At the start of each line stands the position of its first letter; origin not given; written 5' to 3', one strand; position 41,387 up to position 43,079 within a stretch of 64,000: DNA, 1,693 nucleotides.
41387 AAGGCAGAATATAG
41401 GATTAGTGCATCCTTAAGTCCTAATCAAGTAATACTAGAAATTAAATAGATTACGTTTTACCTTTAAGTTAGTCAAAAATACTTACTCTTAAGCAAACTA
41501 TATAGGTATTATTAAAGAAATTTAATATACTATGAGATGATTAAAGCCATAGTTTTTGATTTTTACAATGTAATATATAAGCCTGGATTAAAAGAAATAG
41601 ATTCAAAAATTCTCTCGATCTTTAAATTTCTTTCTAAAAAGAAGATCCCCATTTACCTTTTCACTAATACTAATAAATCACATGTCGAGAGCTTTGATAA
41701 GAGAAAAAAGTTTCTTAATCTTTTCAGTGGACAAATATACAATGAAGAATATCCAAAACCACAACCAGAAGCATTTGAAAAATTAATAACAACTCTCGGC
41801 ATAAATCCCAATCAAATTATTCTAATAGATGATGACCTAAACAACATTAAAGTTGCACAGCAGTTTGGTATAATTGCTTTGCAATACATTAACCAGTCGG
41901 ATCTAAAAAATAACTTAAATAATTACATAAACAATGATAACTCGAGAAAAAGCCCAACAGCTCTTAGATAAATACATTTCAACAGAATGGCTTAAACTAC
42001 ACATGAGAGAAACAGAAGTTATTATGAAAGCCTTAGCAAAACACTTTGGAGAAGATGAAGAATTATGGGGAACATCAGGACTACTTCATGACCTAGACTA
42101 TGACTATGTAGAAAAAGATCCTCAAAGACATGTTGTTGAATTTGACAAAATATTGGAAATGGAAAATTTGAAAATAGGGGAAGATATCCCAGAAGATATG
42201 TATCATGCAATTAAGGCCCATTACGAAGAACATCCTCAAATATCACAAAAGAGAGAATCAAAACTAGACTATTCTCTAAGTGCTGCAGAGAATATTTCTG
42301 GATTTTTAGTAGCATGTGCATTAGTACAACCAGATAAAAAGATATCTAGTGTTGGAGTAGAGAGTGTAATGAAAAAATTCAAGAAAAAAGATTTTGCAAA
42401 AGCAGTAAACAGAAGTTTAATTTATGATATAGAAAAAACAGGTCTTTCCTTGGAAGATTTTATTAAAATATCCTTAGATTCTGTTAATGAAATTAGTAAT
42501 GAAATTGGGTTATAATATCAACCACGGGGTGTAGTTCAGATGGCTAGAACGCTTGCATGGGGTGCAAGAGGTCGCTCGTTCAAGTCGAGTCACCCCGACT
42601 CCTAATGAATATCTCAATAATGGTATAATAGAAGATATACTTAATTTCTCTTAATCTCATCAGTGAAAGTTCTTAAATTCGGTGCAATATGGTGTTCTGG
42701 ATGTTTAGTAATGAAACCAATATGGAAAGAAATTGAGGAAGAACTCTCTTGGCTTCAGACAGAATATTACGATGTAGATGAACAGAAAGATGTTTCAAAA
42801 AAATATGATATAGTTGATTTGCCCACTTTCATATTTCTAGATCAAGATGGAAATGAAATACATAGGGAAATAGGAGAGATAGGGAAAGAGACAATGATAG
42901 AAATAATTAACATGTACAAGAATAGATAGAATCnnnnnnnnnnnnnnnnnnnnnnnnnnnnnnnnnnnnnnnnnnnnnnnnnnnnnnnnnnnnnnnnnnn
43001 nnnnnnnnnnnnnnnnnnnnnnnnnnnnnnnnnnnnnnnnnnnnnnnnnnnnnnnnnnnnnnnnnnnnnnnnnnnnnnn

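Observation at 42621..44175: Thioredoxin plus Trx-CcdA fusion: a self-contained transmembrane reductant-delivery module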

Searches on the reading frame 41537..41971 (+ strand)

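Call 4: search_protein_families(library=pfam, proteins=[window:41537-41971:+], max_evalue=0.01)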
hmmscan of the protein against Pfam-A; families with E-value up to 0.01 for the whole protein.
window:41537-41971:+ (144 aa): 5 families
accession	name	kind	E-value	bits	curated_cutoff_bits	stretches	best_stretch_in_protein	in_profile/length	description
PF00702.32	Hydrolase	-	1.3e-13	52.2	26.4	1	26-111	104-191/191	haloacid dehalogenase-like hydrolase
PF13419.12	HAD_2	-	2.1e-09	38.2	23.8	1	13-112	73-173/178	Haloacid dehalogenase-like hydrolase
PF03031.24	NIF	-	0.00023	21.3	21.8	1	35-128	52-144/160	NLI interacting factor-like phosphatase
PF13242.12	Hydrolase_like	-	0.0011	19.2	22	1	73-112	3-43/75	HAD-hyrolase-like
PF12689.13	Acid_PPase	-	0.0088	16.4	27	0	53-115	89-148/169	Acid Phosphatase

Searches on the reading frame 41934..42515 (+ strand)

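Call 4: search_protein_families(library=pfam, proteins=[window:41934-42515:+], max_evalue=0.01)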
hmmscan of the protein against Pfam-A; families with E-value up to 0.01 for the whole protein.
window:41934-42515:+ (193 aa): 1 family
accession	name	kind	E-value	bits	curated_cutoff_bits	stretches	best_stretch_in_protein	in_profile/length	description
PF01966.28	HD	-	8.8e-09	36.1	22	1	23-102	4-91/116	HD domain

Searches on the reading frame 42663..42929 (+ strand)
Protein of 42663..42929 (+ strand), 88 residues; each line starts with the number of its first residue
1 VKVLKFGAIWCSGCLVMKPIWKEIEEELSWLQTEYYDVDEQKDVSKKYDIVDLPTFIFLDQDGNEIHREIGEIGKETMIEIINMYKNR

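Call 4: search_protein_families(library=pfam, proteins=[window:42663-42929:+], max_evalue=0.01)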
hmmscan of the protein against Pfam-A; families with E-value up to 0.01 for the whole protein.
window:42663-42929:+ (88 aa): 4 families
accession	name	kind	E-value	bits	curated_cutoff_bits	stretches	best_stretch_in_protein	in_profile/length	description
PF00085.26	Thioredoxin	-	6.3e-12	45.8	23.5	1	3-82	22-101/103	Thioredoxin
PF14595.12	Thioredoxin_9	-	7.4e-08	32.8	25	1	2-67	44-112/129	Thioredoxin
PF13098.12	Thioredoxin_2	-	3.4e-06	27.8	27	1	17-80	45-102/104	Thioredoxin-like domain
PF13905.12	Thioredoxin_8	-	7.7e-05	23.4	27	1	27-64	56-93/94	Thioredoxin-like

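Call 6: search_protein_families(library=ncbifam, proteins=[window:42663-42929:+], max_evalue=10)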
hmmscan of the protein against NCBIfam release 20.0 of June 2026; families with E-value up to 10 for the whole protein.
window:42663-42929:+ (88 aa): 13 families
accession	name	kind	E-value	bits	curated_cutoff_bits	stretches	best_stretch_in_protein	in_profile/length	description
TIGR01068.1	thioredoxin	equivalog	3.4e-14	52.8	96.8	1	3-84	18-99/101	thioredoxin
TIGR01126.1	pdi_dom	equivalog_domain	1.4e-07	31.7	107.2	1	3-83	18-102/105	protein disulfide-isomerase domain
NF006898.0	PRK09381.1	equivalog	2.5e-06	27.8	138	1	4-82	26-104/109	thioredoxin TrxA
NF008229.0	PRK10996.1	equivalog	7.3e-06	25.8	125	1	3-76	56-129/141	thioredoxin TrxC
NF002854.0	PRK03147.1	subfamily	8.6e-05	22.5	170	1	38-84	125-171/176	thiol-disulfide oxidoreductase ResA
TIGR02187.2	PDO_seleno_TRX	equivalog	9.3e-05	21.9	185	1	9-65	28-84/209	protein disulfide oxidoreductase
NF041202.1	StoA_CxxC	exception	0.00049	20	210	1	38-80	117-159/163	endospore biogenesis thiol-disulfide oxidoreductase StoA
TIGR01130.1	ER_PDI_fam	subfamily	0.0015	18.1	344.25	1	5-63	24-86/476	protein disulfide-isomerase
NF001419.0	PRK00293.1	subfamily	0.0015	17.2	330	1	4-83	482-570/574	protein-disulfide reductase DsbD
NF045694.1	seleno_TsoB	exception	0.0039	15.3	805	1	4-67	479-551/572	rhodanese/DsbD fusion-like selenoprotein TsoB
NF043050.1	DisulfRedDsbH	equivalog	0.017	15.2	190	1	39-73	115-149/166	disulfide reductase DsbH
NF041054.1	WAxxUGC_long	equivalog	0.049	12.9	300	1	8-29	113-133/354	ResA-like WAxxUGC motif-containing protein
TIGR03143.1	AhpF_homolog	hypoth_equivalog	0.099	11.2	687.65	1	25-82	502-554/555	putative alkyl hydroperoxide reductase F subunit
